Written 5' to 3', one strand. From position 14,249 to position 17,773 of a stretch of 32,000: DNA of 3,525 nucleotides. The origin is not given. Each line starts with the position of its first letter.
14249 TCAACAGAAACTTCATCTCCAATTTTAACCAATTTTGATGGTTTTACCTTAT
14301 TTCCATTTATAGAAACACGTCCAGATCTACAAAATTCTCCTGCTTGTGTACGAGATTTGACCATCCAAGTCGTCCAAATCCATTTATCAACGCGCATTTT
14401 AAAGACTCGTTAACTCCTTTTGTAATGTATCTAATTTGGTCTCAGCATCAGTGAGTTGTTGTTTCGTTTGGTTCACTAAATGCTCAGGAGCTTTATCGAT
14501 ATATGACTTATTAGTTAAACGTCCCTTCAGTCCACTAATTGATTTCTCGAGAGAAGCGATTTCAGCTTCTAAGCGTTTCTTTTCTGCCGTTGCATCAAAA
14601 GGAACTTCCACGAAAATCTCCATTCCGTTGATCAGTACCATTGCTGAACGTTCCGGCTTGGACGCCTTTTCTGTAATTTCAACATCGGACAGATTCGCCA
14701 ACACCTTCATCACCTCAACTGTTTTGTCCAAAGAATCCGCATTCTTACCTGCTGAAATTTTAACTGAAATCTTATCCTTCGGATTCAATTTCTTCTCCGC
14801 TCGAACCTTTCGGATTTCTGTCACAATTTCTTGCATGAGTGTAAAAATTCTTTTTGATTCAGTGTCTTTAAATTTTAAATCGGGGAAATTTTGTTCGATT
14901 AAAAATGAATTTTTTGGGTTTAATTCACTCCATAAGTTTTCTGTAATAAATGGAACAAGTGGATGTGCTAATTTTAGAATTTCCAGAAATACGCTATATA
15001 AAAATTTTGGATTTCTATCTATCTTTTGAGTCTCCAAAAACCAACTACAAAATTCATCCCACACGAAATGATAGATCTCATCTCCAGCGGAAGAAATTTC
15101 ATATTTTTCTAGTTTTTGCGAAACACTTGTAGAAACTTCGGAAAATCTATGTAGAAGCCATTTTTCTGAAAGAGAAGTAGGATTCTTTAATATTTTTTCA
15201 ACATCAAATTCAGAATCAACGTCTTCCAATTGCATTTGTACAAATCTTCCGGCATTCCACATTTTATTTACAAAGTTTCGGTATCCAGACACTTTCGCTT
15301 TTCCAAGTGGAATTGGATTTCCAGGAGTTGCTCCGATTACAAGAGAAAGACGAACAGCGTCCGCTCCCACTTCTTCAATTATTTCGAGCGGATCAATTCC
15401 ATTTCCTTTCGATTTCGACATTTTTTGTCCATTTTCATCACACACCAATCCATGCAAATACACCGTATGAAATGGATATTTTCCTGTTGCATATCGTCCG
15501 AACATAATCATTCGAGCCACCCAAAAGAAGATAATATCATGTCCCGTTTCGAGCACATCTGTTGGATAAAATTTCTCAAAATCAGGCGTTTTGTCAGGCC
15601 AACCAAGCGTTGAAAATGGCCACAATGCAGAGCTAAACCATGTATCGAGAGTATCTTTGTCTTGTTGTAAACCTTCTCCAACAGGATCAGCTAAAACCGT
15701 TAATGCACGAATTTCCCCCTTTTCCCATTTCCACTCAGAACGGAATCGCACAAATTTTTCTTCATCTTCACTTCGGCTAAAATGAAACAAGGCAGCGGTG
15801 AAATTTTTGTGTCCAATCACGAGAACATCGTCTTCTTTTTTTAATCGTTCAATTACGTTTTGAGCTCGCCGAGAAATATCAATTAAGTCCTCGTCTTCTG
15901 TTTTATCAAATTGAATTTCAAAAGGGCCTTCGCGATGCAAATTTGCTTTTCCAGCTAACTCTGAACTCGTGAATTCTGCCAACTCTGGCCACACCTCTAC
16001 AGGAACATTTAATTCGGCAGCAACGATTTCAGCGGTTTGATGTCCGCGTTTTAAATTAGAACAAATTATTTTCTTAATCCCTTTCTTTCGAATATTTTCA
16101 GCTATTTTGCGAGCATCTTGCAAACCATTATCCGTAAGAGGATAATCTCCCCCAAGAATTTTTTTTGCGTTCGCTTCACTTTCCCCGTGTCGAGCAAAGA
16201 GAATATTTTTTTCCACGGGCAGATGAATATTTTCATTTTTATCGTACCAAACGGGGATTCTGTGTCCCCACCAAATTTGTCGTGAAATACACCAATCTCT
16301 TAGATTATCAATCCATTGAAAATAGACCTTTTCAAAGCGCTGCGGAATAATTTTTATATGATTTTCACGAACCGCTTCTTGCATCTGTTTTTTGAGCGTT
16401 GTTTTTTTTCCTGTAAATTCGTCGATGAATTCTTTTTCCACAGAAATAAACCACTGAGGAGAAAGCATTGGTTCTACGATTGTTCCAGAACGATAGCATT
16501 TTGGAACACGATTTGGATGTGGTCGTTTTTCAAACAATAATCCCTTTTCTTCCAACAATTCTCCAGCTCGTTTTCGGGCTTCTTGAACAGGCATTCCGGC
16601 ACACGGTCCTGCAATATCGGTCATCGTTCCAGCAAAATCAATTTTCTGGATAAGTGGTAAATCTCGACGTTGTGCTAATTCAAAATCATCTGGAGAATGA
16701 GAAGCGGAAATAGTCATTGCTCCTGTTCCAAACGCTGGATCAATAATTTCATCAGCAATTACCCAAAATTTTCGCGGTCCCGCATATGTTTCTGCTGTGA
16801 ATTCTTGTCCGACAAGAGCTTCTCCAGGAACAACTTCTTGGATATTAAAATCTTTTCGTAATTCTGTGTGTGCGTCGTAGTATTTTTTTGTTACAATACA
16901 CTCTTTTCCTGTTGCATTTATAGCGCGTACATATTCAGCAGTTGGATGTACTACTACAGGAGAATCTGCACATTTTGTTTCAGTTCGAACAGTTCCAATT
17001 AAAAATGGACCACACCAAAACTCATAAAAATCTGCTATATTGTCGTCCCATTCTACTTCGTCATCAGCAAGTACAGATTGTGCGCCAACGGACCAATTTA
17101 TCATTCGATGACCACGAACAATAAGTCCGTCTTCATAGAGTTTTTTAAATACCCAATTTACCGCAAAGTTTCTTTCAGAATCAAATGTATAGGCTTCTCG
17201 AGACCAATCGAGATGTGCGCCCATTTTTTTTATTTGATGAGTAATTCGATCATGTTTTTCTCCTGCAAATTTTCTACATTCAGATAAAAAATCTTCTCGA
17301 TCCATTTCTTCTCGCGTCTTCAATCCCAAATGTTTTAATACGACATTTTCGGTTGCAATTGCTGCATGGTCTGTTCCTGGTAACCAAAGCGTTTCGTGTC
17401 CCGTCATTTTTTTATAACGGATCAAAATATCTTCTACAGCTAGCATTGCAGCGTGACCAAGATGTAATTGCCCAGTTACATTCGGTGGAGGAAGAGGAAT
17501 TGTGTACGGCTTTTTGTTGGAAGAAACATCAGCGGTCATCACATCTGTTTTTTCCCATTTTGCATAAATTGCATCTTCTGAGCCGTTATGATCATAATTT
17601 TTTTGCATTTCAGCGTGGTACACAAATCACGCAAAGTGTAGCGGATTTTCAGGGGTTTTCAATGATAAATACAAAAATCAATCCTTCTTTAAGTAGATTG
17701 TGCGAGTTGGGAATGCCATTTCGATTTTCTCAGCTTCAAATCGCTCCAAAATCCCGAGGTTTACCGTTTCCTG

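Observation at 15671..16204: Complete histidine-phosphatase (RHG / PGAM-type) domain inserted in-frame inside the ValRS catalytic core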

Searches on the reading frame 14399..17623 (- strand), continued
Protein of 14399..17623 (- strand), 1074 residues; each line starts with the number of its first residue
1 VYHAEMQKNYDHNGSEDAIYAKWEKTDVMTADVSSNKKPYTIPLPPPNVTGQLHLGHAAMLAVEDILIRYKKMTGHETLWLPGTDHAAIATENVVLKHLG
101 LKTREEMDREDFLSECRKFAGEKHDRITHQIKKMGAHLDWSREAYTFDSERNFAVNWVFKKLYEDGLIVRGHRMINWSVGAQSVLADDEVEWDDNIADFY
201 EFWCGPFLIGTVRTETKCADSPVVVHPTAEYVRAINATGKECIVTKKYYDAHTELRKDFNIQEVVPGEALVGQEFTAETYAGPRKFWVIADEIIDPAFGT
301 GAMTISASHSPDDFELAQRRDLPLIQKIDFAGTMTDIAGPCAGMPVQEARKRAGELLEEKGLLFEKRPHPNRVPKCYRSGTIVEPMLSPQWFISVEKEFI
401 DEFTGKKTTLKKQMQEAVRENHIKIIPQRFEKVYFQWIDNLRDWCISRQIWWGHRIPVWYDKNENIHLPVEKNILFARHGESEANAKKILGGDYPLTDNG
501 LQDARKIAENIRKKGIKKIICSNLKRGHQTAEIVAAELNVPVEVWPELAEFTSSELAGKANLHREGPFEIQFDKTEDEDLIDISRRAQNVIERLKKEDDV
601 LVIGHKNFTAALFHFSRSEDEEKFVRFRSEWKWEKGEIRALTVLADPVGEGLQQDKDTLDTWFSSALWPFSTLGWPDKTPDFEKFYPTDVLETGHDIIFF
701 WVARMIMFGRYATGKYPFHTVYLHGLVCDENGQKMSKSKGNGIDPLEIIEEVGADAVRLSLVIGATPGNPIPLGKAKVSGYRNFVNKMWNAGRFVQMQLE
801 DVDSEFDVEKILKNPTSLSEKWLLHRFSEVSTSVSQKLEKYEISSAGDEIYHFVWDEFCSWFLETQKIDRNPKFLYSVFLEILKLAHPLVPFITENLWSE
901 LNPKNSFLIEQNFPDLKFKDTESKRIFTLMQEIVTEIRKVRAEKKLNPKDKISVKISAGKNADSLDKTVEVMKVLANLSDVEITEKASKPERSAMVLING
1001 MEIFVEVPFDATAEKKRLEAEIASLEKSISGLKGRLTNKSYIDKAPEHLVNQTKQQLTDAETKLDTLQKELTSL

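Call 52: search_protein_families(library=pfam, proteins=[P0183, P0217, P0186, P0179, P0238, P0197, P0204], max_evalue=0.01)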
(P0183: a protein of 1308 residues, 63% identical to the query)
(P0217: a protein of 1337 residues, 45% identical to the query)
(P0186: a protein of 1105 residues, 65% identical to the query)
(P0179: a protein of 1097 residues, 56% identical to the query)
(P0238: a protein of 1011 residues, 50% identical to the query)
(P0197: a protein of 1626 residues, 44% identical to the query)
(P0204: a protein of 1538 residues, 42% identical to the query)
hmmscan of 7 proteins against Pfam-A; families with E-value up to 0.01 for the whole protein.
P0183 (1308 aa): 6 families
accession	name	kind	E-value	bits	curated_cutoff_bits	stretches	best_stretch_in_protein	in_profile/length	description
PF00133.28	tRNA-synt_1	-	3.1e-123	412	22.7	2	14-517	2-293/414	tRNA synthetases class I (I, L, M and V)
PF08264.19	Anticodon_1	-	3e-36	125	25.1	1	1076-1209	1-146/148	Anticodon-binding domain of tRNA ligase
PF00300.27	His_Phos_1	-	7.5e-27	94.7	21.7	1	698-864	1-175/194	Histidine phosphatase superfamily (branch 1)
PF09334.17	tRNA-synt_1g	-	1e-18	67.7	20.1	2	42-186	8-135/391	tRNA synthetases class I (M)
PF10458.14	Val_tRNA-synt_C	-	2.9e-05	24.7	25.9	1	1264-1307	15-58/66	Valyl tRNA synthetase tRNA binding arm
PF01406.26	tRNA-synt_1e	-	0.00056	19.8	27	0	933-1003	212-281/301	tRNA synthetases class I (C) catalytic domain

P0217 (1337 aa): 6 families
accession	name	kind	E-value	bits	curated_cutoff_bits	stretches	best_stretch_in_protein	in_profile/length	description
PF00133.28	tRNA-synt_1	-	2.7e-126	422.1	22.7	2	14-524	2-275/414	tRNA synthetases class I (I, L, M and V)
PF08264.19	Anticodon_1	-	1.4e-35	122.8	25.1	1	1077-1223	1-146/148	Anticodon-binding domain of tRNA ligase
PF00300.27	His_Phos_1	-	4.8e-28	98.6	21.7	1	511-663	1-156/194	Histidine phosphatase superfamily (branch 1)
PF09334.17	tRNA-synt_1g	-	4.1e-22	78.9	20.1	3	44-190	7-137/391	tRNA synthetases class I (M)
PF10458.14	Val_tRNA-synt_C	-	1.8e-09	38.1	25.9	1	1278-1333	1-56/66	Valyl tRNA synthetase tRNA binding arm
PF01406.26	tRNA-synt_1e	-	6.2e-05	22.9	27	0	973-1040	231-296/301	tRNA synthetases class I (C) catalytic domain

P0186 (1105 aa): 5 families
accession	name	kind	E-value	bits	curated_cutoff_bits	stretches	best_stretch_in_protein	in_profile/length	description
PF00133.28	tRNA-synt_1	-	2.4e-119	399.2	22.7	3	13-403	2-198/414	tRNA synthetases class I (I, L, M and V)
PF08264.19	Anticodon_1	-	4e-29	101.8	25.1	1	867-1003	1-146/148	Anticodon-binding domain of tRNA ligase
PF09334.17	tRNA-synt_1g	-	1.4e-20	73.9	20.1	2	41-184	8-135/391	tRNA synthetases class I (M)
PF10458.14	Val_tRNA-synt_C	-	2.8e-07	31.1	25.9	1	1050-1104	6-60/66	Valyl tRNA synthetase tRNA binding arm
PF01406.26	tRNA-synt_1e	-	0.00085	19.2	27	0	732-800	214-281/301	tRNA synthetases class I (C) catalytic domain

P0179 (1097 aa): 7 families
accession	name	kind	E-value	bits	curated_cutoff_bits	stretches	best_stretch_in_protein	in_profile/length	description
PF00133.28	tRNA-synt_1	-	9.5e-127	423.6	22.7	1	13-788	1-410/414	tRNA synthetases class I (I, L, M and V)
PF08264.19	Anticodon_1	-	1.5e-31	109.7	25.1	1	853-987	1-146/148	Anticodon-binding domain of tRNA ligase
PF04480.18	DUF559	-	1.2e-25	89.9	20.6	1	262-372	2-108/109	Protein of unknown function (DUF559)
PF09334.17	tRNA-synt_1g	-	1e-19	71.1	20.1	3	42-186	8-136/391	tRNA synthetases class I (M)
PF10458.14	Val_tRNA-synt_C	-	4.6e-08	33.7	25.9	1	1048-1096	12-60/66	Valyl tRNA synthetase tRNA binding arm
PF18741.7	MTES_1575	-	0.0017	18.8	38.2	1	302-371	26-95/96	REase_MTES_1575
PF01406.26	tRNA-synt_1e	-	0.007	16.2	27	0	727-780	229-281/301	tRNA synthetases class I (C) catalytic domain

P0238 (1011 aa): 6 families
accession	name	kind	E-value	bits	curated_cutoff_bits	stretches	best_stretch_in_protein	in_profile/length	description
PF00133.28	tRNA-synt_1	-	4e-129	431.4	22.7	2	14-502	2-261/414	tRNA synthetases class I (I, L, M and V)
PF08264.19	Anticodon_1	-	4.2e-32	111.5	25.1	1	759-895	1-144/148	Anticodon-binding domain of tRNA ligase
PF09334.17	tRNA-synt_1g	-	8.9e-22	77.8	20.1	3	45-189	8-136/391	tRNA synthetases class I (M)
PF10458.14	Val_tRNA-synt_C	-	1.9e-08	34.8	25.9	1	952-1009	1-58/66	Valyl tRNA synthetase tRNA binding arm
PF01406.26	tRNA-synt_1e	-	4.1e-06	26.8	27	1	639-723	214-296/301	tRNA synthetases class I (C) catalytic domain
PF01921.24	tRNA-synt_1f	-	0.0019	17.6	27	1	660-724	265-326/360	tRNA synthetases class I (K)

P0197 (1626 aa): 7 families
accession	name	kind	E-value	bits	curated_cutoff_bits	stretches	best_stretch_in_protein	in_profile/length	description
PF00133.28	tRNA-synt_1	-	5.6e-127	424.4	22.7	3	58-506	2-208/414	tRNA synthetases class I (I, L, M and V)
PF00300.27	His_Phos_1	-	1.1e-60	205.1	21.7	2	536-693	1-155/194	Histidine phosphatase superfamily (branch 1)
PF08264.19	Anticodon_1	-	4.6e-36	124.4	25.1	1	1372-1511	1-145/148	Anticodon-binding domain of tRNA ligase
PF09334.17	tRNA-synt_1g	-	8.2e-22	77.9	20.1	3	89-233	8-136/391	tRNA synthetases class I (M)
PF10458.14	Val_tRNA-synt_C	-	1e-08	35.7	25.9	1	1567-1624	1-58/66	Valyl tRNA synthetase tRNA binding arm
PF01406.26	tRNA-synt_1e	-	5.3e-05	23.2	27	0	1239-1323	214-296/301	tRNA synthetases class I (C) catalytic domain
PF01921.24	tRNA-synt_1f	-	0.0039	16.6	27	0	1261-1323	266-325/360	tRNA synthetases class I (K)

P0204 (1538 aa): 6 families
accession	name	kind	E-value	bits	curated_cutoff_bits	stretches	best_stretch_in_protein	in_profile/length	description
PF00133.28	tRNA-synt_1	-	2.3e-125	419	22.7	3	13-421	1-198/414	tRNA synthetases class I (I, L, M and V)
PF00300.27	His_Phos_1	-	3.6e-53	180.6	21.7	2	920-1101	1-181/194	Histidine phosphatase superfamily (branch 1)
PF08264.19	Anticodon_1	-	4.8e-33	114.6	25.1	1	1279-1424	1-146/148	Anticodon-binding domain of tRNA ligase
PF09334.17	tRNA-synt_1g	-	5.2e-24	85.2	20.1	3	44-215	8-169/391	tRNA synthetases class I (M)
PF10458.14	Val_tRNA-synt_C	-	4.4e-08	33.7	25.9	1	1479-1536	1-58/66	Valyl tRNA synthetase tRNA binding arm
PF01406.26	tRNA-synt_1e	-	0.0008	19.3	27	0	1153-1237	214-296/301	tRNA synthetases class I (C) catalytic domain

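Call 70: find_encoding_contigs(protein=P0154, flank=4000, max_places=2)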
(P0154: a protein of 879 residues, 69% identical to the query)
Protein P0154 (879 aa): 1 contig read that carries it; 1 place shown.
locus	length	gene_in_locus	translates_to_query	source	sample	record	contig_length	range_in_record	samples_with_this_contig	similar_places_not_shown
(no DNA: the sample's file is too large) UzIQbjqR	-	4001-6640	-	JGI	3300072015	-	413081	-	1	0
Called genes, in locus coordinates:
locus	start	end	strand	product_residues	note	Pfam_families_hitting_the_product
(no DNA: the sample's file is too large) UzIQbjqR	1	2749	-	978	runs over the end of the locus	PF00580:UvrD-helicase, PF01443:Viral_helicase1 (faint), PF13086:AAA_11, PF13245:AAA_19, PF13604:AAA_30 (faint), PF13361:UvrD_C, PF08696:Dna2 (weak), PF12705:PDDEXK_1, +1 more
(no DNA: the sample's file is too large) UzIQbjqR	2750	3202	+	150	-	PF02643:DUF192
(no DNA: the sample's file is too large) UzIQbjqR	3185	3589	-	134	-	PF02381:MraZ (faint)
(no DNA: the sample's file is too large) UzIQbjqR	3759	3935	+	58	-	PF04014:MazE_antitoxin (faint)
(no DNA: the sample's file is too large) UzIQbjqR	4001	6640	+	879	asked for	PF00133:tRNA-synt_1, PF09334:tRNA-synt_1g, PF00133:tRNA-synt_1, PF08264:Anticodon_1, PF10458:Val_tRNA-synt_C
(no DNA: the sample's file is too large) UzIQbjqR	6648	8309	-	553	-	PF07648:Kazal_2 (weak), PF00050:Kazal_1, PF07648:Kazal_2 (weak), PF00395:SLH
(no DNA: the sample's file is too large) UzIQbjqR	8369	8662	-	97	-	-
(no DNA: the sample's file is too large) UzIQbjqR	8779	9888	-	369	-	PF01370:Epimerase, PF02719:Polysacc_synt_2, PF04321:RmlD_sub_bind, PF01073:3Beta_HSD, PF07993:NAD_binding_4, PF13460:NAD_binding_10 (weak), PF16363:GDP_Man_Dehyd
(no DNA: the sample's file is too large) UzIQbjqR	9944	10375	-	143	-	-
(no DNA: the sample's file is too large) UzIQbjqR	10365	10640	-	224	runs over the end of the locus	PF01381:HTH_3, PF12844:HTH_19, PF13443:HTH_26 (faint), PF13560:HTH_31, PF13274:SocA_Panacea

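Call 71: find_encoding_contigs(protein=P0160, flank=4000, max_places=2)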
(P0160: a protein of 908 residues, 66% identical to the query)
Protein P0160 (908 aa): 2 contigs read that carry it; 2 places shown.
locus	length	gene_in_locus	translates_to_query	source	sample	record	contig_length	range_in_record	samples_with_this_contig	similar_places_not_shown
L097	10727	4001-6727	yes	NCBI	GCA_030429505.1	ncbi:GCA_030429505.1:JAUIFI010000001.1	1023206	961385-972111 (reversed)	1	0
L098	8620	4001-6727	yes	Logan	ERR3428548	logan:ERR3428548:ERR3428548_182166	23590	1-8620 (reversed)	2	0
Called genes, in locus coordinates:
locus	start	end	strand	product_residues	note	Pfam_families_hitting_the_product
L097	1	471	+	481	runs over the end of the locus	PF02789:Peptidase_M17_N, PF00883:Peptidase_M17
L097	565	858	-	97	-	-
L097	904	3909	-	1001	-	PF07581:Glug (faint)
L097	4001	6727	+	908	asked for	PF00133:tRNA-synt_1, PF09334:tRNA-synt_1g, PF08264:Anticodon_1, PF10458:Val_tRNA-synt_C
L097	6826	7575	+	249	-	-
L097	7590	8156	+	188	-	-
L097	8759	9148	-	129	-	-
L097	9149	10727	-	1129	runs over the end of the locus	PF00912:Transgly, PF00905:Transpeptidase, PF17957:Big_7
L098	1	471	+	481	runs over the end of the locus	PF02789:Peptidase_M17_N, PF00883:Peptidase_M17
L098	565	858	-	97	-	-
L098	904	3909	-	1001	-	PF07581:Glug (faint)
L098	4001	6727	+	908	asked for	PF00133:tRNA-synt_1, PF09334:tRNA-synt_1g, PF08264:Anticodon_1, PF10458:Val_tRNA-synt_C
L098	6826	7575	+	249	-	-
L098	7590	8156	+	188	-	-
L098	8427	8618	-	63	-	?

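Call 85: find_encoding_contigs(protein=P0181, flank=4000, max_places=2)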
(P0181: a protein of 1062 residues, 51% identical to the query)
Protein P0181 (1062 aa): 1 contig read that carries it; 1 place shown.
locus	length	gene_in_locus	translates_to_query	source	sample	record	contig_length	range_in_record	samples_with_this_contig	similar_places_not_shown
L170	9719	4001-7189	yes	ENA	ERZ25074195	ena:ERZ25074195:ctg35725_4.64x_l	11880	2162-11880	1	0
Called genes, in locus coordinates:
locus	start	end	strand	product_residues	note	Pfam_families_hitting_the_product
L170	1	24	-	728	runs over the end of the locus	?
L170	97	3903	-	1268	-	-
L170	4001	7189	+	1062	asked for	PF00133:tRNA-synt_1, PF09334:tRNA-synt_1g (weak), PF00300:His_Phos_1, PF00133:tRNA-synt_1, PF08264:Anticodon_1, PF10458:Val_tRNA-synt_C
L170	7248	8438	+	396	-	-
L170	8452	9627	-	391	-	PF13884:Peptidase_S74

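Call 86: find_encoding_contigs(protein=P0196, flank=4000, max_places=2)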
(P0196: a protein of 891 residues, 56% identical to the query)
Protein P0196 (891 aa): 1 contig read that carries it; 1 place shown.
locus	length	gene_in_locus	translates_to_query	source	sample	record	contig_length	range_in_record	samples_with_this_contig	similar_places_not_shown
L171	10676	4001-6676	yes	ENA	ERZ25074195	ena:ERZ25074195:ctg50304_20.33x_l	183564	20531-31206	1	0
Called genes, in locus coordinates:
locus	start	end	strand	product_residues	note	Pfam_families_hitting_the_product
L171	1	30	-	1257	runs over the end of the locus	-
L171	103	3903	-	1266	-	-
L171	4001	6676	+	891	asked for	PF00133:tRNA-synt_1, PF09334:tRNA-synt_1g (weak), PF08264:Anticodon_1, PF10458:Val_tRNA-synt_C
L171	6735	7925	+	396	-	-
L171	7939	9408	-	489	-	PF13884:Peptidase_S74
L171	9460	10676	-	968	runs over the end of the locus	PF25390:WD40_RLD, PF00415:RCC1, PF00415:RCC1, PF13540:RCC1_2, PF00415:RCC1, PF13540:RCC1_2, PF25390:WD40_RLD, PF00415:RCC1, +5 more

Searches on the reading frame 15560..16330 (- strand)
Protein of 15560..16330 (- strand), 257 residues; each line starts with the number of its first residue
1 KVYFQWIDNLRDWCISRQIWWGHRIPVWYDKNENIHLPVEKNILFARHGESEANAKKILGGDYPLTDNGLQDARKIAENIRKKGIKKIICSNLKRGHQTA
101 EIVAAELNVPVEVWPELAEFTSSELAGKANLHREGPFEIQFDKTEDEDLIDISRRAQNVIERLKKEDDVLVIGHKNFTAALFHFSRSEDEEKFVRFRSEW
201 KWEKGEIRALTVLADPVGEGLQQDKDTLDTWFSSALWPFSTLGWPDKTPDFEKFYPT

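Call 5: find_homologous_proteins(query=window:15560-16330:-, max_evalue=0.00001)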
Query window:15560-16330:- (257 aa): 6098 proteins with E <= 0.00001 among 6986 candidates; the best 120 are listed.
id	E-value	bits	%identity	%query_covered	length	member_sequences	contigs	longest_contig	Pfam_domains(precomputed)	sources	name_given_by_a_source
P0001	1.2e-59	220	44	100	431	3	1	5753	PF09334.18,PF00133.29,PF00300.28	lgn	-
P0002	1.3e-50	191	43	90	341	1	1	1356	PF00133.29,PF00300.28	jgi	jgi:valyl-tRNA synthetase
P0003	1.8e-31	128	60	20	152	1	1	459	PF00133.29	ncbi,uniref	ncbi:class I tRNA ligase family protein, partial [Pseudomonas aeruginosa]|uniref:class I tRNA ligase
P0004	1.6e-28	118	77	26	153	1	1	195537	PF00133.29,PF00300.28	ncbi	-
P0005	3.8e-27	114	70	17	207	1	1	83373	PF00133.29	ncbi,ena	-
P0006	2.4e-26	111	62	16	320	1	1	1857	PF13603.13,PF00133.29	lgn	-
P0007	3.7e-26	110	59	26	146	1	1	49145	PF00133.29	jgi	jgi:valyl-tRNA synthetase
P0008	3.8e-26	110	78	16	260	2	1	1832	PF09334.18,PF00133.29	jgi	jgi:valyl-tRNA synthetase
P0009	3.9e-26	110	75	16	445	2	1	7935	PF09334.18,PF08264.20,PF13603.13,PF00133.29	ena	-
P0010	6.1e-26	110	68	14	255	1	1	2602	PF00133.29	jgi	-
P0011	7.8e-26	109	54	19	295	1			PF09334.18,PF00133.29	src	-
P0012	9.0e-26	109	84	14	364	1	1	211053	PF09334.18,PF00133.29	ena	-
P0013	1.1e-25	109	79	16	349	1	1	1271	PF09334.18,PF08264.20,PF00133.29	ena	-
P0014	2.0e-25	108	81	14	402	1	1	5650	PF09334.18,PF13603.13,PF00133.29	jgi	-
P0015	2.0e-25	108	76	16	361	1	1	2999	PF09334.18,PF13603.13,PF00133.29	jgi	jgi:valyl-tRNA synthetase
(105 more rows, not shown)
